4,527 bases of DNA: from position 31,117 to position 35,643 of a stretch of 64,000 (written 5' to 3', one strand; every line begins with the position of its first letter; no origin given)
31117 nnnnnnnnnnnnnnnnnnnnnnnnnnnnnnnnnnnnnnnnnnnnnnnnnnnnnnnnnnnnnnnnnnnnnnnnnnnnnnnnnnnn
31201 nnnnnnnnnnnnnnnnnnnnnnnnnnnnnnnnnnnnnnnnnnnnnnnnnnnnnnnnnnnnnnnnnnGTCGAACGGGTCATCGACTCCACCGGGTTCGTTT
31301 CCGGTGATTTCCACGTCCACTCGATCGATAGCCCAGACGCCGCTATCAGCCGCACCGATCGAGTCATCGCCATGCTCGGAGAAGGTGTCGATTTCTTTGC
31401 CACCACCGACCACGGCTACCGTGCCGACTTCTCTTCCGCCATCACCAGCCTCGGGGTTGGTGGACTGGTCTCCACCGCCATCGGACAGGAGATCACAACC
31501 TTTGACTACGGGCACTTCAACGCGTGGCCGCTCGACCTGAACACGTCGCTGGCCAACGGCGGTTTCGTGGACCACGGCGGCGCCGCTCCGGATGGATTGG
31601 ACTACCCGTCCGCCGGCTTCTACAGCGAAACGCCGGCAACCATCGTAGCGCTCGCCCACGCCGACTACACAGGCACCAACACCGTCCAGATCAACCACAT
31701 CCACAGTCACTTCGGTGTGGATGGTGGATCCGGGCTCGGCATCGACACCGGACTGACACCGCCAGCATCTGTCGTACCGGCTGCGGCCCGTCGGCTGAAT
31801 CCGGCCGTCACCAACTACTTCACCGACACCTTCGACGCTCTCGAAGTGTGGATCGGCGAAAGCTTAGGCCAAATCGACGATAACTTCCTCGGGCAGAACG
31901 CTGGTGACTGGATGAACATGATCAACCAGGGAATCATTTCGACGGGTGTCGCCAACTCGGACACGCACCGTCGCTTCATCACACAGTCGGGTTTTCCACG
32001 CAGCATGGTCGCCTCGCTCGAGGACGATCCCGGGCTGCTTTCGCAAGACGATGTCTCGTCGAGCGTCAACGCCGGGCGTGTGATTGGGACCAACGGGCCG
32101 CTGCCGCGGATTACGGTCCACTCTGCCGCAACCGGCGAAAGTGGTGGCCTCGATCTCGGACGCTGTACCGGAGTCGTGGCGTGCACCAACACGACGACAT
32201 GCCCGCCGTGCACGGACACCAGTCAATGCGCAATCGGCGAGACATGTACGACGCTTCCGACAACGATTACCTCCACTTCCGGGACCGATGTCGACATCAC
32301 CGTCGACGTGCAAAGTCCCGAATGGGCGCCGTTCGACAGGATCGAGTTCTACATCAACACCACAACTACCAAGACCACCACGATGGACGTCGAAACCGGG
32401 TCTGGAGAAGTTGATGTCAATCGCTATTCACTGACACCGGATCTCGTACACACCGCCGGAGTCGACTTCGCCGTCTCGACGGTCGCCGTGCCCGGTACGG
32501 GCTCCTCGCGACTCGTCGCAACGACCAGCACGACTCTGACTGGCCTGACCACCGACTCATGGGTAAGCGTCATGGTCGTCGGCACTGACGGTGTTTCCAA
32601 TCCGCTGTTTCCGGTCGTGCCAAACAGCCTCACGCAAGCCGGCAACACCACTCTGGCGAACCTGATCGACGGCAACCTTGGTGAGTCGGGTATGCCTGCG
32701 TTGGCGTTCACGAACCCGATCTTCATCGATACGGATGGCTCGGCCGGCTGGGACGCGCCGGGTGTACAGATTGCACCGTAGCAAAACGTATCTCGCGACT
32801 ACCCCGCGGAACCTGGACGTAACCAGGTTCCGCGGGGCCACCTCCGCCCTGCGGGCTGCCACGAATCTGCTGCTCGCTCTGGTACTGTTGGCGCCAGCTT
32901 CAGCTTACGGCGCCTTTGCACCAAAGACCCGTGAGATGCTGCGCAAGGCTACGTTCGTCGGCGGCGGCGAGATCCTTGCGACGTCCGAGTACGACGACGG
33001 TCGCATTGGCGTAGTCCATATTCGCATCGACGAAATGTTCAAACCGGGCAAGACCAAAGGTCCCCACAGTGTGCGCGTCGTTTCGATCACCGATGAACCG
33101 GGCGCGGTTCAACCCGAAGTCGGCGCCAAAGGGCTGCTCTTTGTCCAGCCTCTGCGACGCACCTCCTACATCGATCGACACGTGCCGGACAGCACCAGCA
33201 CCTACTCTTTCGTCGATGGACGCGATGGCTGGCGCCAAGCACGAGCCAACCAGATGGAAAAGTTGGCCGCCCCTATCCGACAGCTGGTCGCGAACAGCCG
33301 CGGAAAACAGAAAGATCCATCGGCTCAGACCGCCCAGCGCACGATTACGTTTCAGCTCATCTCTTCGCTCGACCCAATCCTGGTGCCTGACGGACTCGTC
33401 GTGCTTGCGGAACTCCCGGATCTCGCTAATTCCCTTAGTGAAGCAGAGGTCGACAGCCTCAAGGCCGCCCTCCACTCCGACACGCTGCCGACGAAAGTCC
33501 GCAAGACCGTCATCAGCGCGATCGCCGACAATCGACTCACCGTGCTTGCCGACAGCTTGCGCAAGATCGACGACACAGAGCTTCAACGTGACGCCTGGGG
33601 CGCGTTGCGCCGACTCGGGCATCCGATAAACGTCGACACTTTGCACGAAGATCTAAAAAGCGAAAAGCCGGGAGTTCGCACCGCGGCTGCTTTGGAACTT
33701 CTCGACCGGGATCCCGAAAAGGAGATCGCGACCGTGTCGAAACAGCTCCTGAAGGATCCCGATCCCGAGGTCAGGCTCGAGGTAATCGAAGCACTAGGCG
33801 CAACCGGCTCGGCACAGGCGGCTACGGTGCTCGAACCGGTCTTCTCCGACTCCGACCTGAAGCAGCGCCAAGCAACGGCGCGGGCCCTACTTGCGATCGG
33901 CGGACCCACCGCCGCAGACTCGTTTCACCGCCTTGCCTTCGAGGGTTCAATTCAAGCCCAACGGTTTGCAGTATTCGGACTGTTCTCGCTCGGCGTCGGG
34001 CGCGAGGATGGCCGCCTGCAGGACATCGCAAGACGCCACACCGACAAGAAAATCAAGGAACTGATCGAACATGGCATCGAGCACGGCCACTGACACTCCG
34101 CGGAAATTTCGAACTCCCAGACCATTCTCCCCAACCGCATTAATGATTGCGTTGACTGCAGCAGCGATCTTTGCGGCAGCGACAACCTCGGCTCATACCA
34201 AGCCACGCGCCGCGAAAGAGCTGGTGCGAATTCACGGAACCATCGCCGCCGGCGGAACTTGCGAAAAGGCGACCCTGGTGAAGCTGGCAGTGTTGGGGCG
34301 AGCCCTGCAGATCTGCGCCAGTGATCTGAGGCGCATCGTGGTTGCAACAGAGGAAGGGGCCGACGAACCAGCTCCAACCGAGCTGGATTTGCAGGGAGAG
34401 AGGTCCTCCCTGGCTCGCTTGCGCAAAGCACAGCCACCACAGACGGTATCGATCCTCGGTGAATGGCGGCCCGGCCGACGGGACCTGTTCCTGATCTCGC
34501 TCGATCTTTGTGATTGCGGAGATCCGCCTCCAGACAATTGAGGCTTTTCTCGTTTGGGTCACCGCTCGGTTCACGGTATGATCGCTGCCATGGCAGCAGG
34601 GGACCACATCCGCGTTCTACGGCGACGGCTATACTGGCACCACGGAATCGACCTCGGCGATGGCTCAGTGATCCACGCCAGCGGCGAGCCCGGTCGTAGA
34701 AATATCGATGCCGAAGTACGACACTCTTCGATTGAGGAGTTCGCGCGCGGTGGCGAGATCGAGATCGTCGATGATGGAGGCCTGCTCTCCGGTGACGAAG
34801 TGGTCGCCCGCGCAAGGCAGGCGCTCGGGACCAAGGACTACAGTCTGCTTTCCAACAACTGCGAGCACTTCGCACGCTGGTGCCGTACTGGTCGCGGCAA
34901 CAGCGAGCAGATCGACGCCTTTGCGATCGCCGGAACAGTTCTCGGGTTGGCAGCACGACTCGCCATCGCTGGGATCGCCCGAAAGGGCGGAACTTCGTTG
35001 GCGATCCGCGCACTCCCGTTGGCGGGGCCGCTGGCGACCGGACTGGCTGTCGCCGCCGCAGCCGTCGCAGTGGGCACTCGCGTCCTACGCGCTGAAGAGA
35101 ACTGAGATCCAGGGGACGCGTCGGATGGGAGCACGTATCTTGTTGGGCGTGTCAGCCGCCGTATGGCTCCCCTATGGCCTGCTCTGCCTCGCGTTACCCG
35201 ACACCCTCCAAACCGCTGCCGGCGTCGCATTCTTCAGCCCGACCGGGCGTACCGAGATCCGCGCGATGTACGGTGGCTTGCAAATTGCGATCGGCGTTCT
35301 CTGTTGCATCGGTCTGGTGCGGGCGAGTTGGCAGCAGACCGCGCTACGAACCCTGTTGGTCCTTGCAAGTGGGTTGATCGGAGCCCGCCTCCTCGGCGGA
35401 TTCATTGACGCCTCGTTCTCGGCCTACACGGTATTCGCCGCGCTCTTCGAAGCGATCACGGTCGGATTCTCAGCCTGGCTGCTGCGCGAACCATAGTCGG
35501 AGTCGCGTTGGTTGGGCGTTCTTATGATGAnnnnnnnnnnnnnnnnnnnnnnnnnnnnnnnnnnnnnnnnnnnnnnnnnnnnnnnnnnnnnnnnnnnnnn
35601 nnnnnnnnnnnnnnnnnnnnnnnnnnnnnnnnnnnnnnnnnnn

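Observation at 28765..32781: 1338-aa secreted protein combining duplicated Cys/Lys-rich modules, a carboxypeptidase-regulatory-like domain and an extracellular PHP domain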

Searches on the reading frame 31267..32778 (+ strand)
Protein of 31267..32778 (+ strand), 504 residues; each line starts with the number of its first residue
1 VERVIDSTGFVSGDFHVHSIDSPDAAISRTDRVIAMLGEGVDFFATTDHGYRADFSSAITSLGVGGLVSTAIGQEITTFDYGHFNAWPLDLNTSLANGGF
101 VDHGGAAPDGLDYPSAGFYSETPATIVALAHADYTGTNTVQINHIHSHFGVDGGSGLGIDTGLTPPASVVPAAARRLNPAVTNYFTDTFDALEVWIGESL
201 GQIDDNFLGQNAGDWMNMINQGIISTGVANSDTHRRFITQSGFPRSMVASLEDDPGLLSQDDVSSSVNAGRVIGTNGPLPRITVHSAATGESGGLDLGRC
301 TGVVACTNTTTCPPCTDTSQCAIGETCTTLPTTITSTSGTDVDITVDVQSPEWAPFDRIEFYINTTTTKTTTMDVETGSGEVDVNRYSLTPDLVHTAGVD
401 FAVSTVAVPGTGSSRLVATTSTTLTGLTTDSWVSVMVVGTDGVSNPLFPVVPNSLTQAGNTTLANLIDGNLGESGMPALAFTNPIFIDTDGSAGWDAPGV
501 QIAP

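Call 70: search_dna_similar(query=window:31267-32778:+, collection=plasmids, mode=protein, max_evalue=0.001, max_rows=25)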
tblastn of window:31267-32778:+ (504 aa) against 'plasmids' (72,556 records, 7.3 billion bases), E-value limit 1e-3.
No match.
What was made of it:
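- On CehA/McbA family metallohydrolase (NCBIfam NF038032): The plasmid tblastn search found nothing (call 70).
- Closest known: CehA/McbA carbaryl hydrolases. Different: CehA and McbA are plasmid-borne xenobiotic carbamate hydrolases. tblastn of this PHP half against the plasmid collection found no match (call 70), so any relation is distant.
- Tried and rejected: tblastn of the PHP half against plasmids, intended to reach cehA or mcbA, gave no match (call 70).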

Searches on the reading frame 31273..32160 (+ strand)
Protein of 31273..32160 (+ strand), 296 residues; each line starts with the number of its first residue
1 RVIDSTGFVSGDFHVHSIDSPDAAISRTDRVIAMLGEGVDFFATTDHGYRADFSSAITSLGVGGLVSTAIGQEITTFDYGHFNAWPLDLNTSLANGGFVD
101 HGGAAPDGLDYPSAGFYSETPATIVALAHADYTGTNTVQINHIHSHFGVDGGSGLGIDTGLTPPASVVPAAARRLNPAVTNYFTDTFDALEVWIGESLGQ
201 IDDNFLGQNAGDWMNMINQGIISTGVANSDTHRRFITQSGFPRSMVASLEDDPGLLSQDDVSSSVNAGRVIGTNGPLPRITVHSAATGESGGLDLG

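Call 93: search_solved_structures(query=A4, max_evalue=10, show_alignments=4)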
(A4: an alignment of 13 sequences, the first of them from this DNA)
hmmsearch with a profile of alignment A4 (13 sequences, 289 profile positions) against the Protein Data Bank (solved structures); distinct sequences matched with E-value up to 10: 6.
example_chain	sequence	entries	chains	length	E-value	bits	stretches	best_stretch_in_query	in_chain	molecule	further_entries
9etk_A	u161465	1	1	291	6.8e-05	25.4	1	11-151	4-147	Metal-dependent phosphoesterases (PHP family)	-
3e38_A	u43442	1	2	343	0.002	20.6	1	6-84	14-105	two-domain protein containing predicted PHP-like metal-dependent phosphoesterase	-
7ug9_A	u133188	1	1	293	0.011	18.2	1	4-77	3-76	5'-3' exoribonuclease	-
4gc3_A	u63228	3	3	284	0.1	14.9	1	12-47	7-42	L-HISTIDINOL PHOSPHATE PHOSPHATASE | Histidinol-phosphatase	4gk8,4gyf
2anu_A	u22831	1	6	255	0.12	14.7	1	6-47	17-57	hypothetical protein TM0559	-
8u09_A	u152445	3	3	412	1.3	11.3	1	127-221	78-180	Cytochrome P450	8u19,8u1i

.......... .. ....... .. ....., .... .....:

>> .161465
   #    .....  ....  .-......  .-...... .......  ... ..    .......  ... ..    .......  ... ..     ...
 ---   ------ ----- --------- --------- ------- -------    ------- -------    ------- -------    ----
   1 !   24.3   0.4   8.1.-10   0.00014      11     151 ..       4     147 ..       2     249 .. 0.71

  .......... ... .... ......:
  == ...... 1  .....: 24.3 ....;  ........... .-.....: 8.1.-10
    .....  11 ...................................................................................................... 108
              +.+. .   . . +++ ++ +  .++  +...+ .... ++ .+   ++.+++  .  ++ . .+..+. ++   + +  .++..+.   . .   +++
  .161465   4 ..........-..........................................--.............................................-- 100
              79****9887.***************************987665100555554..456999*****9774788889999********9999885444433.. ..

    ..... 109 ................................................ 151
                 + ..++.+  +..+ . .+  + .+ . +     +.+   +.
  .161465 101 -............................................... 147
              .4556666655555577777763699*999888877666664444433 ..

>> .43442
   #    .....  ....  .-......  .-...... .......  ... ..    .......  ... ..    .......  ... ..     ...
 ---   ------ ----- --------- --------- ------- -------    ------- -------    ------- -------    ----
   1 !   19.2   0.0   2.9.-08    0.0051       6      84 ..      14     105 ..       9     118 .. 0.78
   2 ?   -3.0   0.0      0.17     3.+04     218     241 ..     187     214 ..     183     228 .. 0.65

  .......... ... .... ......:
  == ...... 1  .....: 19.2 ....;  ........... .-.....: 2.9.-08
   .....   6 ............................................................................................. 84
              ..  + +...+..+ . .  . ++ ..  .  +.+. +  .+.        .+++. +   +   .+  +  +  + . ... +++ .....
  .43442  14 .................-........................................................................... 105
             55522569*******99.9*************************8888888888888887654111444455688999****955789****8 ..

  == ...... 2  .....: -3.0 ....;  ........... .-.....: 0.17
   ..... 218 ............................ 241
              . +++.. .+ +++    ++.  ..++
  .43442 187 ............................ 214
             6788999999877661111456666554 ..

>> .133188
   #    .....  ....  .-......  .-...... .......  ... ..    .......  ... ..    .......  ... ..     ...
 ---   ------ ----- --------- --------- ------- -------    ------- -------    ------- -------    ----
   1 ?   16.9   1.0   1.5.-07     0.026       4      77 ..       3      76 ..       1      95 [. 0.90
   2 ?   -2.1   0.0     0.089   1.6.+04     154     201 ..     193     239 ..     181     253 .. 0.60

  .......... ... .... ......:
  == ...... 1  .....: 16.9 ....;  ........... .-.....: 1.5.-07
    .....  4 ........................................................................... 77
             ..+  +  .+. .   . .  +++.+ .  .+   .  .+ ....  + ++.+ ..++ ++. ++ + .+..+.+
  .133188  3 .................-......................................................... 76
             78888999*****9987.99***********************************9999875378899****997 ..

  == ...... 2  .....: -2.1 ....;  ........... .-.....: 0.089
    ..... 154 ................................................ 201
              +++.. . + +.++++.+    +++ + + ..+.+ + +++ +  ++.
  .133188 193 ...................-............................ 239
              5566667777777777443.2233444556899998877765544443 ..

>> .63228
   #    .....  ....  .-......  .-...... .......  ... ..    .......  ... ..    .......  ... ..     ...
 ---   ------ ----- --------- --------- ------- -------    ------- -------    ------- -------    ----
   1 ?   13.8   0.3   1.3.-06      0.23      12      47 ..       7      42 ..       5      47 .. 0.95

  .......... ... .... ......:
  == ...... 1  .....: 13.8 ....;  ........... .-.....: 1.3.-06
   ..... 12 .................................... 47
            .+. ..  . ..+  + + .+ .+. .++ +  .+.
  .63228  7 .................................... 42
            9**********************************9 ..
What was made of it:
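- On PHP (polymerase and histidinol phosphatase) superfamily: The first three are aligned to PDB PHP proteins (call 93).
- Closest known: TM0559. Same: 3e38 shares the HxH..S.D, (T)DH/(T)EH, G.EIT and GHFNA motifs (call 93), and its name describes two domains, the PHP-like one plus a second.
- Closest known: TrpH/YciV-type PHP nucleases and phosphatases. Same: Motifs I-III align (call 93).
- A PHP-only profile finds RNase AM (E 6.8e-5), 3e38, the 5'-3' exoribonuclease 7ug9 and HPP, with the motifs aligned (call 93). The best sequence-level PDB relatives are phosphoesterases: RNase AM, a 5'-3' exoribonuclease and HPP (call 93).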

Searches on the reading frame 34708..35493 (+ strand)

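Call 11: search_protein_families(library=pfam, proteins=[window:34708-35493:+], max_evalue=0.001)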
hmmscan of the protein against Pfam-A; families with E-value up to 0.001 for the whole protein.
window:34708-35493:+ (262 aa): 1 family
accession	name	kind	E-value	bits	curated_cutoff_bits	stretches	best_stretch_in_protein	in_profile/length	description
PF14248.12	DUF4345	-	2.3e-11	44.2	26.5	1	142-259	2-119/119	Domain of unknown function (DUF4345)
